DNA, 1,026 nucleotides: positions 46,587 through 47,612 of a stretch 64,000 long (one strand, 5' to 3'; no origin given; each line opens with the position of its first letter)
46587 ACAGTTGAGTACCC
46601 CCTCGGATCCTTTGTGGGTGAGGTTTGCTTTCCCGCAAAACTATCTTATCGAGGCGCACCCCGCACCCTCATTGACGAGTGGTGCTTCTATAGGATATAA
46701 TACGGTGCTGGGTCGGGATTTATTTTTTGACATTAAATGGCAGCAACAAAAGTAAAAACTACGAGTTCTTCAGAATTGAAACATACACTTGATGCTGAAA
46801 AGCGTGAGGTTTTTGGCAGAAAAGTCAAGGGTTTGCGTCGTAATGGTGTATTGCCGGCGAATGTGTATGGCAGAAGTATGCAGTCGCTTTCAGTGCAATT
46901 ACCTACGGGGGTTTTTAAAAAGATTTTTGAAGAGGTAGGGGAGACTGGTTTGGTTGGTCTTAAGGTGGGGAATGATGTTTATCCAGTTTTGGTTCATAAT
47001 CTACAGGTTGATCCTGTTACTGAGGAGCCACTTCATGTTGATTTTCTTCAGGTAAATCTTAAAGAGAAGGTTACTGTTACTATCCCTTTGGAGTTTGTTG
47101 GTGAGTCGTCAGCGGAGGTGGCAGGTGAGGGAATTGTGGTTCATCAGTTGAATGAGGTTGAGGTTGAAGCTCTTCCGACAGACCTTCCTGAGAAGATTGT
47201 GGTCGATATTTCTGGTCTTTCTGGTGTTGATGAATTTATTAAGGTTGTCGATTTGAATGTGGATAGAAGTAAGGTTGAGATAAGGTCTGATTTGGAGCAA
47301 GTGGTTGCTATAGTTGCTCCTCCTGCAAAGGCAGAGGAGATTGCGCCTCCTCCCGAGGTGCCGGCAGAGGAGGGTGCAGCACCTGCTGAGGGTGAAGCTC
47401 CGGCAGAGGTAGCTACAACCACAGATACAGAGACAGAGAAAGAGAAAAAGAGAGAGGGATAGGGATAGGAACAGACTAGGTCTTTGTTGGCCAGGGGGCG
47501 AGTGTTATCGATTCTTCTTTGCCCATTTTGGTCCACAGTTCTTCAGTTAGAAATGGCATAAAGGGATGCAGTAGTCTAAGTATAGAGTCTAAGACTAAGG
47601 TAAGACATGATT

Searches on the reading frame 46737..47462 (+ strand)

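Call 67: search_protein_families(library=pfam, proteins=[window:46737-47462:+], max_evalue=0.0001)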
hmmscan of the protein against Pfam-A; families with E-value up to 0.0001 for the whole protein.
window:46737-47462:+ (241 aa): 2 families
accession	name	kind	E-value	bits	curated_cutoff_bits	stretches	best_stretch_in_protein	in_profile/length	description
PF14693.11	Ribosomal_TL5_C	-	1.2e-18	67.6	27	1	111-196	1-83/84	Ribosomal protein TL5, C-terminal domain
PF01386.24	Ribosomal_L25p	-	2.4e-18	66.8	23.6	1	18-103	1-82/82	Ribosomal L25p family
